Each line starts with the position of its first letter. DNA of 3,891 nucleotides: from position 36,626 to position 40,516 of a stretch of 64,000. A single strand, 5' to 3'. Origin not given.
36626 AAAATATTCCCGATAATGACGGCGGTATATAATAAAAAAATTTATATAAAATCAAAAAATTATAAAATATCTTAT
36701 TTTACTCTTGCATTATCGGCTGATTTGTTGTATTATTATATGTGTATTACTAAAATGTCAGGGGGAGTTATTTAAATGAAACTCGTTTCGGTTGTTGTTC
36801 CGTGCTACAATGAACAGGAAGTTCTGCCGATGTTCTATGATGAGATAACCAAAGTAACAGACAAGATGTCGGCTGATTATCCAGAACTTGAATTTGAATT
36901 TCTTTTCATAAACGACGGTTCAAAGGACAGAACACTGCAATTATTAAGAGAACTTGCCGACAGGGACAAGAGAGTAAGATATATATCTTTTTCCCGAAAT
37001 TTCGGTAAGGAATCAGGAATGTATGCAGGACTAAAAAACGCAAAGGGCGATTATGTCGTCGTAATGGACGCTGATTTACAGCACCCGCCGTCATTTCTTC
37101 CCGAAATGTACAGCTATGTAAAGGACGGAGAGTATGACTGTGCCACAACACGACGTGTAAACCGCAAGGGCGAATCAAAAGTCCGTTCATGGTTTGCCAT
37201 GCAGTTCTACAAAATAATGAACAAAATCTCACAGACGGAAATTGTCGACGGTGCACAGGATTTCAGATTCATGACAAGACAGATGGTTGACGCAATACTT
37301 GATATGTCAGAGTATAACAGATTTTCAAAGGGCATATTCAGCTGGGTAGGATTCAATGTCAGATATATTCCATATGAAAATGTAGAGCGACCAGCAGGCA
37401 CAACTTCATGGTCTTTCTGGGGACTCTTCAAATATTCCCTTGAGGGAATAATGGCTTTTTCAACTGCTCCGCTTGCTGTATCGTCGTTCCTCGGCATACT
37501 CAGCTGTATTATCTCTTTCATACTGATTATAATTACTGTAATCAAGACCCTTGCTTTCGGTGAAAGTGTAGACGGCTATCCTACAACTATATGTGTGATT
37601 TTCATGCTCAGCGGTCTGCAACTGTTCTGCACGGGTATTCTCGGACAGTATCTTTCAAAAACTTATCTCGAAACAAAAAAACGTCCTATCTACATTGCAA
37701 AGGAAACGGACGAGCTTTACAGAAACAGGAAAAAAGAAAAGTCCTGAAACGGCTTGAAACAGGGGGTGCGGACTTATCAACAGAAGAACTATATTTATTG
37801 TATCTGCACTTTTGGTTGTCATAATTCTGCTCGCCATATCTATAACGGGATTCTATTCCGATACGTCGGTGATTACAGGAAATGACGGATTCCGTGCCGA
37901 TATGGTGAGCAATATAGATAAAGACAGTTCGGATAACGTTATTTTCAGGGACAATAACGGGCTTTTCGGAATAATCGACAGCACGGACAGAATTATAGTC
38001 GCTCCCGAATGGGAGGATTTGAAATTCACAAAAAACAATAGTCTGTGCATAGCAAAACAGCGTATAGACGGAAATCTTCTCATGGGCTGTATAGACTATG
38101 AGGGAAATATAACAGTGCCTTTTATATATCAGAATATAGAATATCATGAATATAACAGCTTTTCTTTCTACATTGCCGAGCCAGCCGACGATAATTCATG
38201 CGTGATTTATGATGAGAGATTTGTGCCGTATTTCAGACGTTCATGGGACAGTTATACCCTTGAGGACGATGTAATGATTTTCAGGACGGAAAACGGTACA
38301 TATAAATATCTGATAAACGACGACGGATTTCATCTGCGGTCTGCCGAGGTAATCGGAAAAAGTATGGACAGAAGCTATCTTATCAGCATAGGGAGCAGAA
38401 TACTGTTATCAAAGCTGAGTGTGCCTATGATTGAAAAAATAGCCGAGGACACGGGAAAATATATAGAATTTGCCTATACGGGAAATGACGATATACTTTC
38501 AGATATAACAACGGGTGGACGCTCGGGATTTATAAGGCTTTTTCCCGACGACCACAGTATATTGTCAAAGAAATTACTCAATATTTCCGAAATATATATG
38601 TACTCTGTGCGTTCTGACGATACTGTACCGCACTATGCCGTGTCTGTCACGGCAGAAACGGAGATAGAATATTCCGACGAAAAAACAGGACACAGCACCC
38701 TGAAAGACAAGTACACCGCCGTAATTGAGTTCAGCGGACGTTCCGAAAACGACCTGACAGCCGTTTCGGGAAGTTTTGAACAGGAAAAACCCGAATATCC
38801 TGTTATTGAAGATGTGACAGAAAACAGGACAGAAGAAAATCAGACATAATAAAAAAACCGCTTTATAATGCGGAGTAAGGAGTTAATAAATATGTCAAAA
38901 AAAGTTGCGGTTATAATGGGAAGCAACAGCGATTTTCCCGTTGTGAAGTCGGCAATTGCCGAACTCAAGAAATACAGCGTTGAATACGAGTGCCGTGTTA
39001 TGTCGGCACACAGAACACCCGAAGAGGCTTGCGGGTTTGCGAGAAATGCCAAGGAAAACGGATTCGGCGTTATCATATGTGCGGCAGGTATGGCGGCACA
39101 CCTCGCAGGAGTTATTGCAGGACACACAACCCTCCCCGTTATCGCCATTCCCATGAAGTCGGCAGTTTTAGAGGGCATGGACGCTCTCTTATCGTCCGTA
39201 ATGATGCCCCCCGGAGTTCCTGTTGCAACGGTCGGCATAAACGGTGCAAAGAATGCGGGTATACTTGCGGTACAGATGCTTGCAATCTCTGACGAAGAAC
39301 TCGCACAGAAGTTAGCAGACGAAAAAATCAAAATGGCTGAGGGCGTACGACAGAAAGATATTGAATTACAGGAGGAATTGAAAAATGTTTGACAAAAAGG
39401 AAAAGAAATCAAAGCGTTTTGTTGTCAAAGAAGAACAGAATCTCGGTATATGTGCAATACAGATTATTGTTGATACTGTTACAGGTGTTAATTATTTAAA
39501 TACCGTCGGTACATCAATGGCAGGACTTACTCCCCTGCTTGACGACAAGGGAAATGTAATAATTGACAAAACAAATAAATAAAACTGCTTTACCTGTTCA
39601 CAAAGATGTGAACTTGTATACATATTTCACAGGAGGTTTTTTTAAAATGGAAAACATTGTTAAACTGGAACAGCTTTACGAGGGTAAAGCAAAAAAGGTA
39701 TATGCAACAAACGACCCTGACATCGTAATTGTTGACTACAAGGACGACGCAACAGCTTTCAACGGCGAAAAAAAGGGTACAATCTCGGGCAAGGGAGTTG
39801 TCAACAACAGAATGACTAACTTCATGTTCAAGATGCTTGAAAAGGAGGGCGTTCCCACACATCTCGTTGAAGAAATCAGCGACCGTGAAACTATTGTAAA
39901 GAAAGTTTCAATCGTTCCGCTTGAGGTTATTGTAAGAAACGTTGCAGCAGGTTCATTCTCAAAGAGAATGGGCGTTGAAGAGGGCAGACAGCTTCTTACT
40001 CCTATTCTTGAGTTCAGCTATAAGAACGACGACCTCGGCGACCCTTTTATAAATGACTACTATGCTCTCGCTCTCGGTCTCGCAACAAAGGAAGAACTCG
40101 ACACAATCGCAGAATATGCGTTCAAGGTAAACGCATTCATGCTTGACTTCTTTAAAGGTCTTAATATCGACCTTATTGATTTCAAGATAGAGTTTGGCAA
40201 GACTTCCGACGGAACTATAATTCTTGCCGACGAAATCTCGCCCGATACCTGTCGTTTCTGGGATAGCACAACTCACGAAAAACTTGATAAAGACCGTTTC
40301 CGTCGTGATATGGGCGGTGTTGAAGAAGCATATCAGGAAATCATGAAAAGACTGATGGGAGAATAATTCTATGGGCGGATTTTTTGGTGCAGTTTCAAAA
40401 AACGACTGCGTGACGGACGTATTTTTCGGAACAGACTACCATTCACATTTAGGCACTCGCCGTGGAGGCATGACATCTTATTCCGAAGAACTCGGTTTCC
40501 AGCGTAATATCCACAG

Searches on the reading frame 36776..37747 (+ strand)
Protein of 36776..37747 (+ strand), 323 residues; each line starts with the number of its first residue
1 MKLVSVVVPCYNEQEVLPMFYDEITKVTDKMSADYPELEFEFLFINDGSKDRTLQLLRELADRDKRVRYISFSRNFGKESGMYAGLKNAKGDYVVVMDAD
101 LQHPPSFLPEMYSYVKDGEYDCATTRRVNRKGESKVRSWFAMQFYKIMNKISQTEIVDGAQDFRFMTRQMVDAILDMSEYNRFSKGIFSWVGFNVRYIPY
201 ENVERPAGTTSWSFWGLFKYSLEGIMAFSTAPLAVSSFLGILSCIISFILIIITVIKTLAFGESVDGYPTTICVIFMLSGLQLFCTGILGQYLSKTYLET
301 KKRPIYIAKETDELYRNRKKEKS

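Call 47: search_protein_families(library=pfam, proteins=[window:36776-37747:+], max_evalue=0.001)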
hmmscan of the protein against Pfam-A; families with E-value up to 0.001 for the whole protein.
window:36776-37747:+ (323 aa): 3 families
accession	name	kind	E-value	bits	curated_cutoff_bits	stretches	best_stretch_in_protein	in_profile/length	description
PF00535.33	Glycos_transf_2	-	7.1e-37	127.3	23.3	1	5-174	1-167/168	Glycosyl transferase family 2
PF13641.12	Glyco_tranf_2_3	-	1e-13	52.3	27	1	4-145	3-141/230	Glycosyltransferase like family 2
PF10111.15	Glyco_tranf_2_2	-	1.8e-06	28.1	27.3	1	5-101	1-92/276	Glycosyltransferase like family 2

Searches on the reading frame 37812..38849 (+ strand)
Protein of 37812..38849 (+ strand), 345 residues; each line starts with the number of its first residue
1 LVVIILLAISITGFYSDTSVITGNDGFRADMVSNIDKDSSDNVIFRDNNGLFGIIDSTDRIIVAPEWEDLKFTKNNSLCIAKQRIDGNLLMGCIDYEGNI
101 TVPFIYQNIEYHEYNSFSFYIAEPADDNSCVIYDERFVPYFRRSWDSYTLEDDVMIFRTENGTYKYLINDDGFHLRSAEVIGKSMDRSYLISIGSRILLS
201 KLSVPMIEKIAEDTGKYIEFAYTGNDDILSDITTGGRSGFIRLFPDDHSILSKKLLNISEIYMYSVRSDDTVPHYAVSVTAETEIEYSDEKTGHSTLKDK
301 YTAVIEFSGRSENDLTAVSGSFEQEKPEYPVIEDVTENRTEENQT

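Call 47: search_protein_families(library=pfam, proteins=[window:37812-38849:+], max_evalue=0.001)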
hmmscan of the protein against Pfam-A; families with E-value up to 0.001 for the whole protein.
window:37812-38849:+ (345 aa): 1 family
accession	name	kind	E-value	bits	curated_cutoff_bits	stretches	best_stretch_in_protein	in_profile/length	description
PF14903.11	WG_beta_rep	-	7.4e-07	29.5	25.6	0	52-83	1-31/35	WG containing repeat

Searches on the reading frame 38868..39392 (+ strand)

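Call 47: search_protein_families(library=pfam, proteins=[window:38868-39392:+], max_evalue=0.001)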
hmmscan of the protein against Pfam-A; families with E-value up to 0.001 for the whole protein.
window:38868-39392:+ (174 aa): 1 family
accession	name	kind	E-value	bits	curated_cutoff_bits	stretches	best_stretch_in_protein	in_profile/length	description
PF00731.26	AIRC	-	6.4e-60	201.4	30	1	12-157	1-146/148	AIR carboxylase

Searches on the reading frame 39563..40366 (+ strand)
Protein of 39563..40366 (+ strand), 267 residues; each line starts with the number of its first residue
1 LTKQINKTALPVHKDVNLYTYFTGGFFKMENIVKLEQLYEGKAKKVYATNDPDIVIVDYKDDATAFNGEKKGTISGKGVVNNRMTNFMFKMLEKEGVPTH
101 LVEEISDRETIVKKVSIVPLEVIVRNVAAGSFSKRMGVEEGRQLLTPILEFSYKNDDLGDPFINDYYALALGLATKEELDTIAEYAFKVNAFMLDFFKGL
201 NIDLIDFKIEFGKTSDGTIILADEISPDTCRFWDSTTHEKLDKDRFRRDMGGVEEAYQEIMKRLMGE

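Call 47: search_protein_families(library=pfam, proteins=[window:39563-40366:+], max_evalue=0.001)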
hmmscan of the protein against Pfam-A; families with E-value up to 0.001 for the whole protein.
window:39563-40366:+ (267 aa): 1 family
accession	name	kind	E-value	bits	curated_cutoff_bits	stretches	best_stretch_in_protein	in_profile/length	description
PF01259.24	SAICAR_synt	-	1.2e-91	307.1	20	1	37-263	1-232/233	SAICAR synthetase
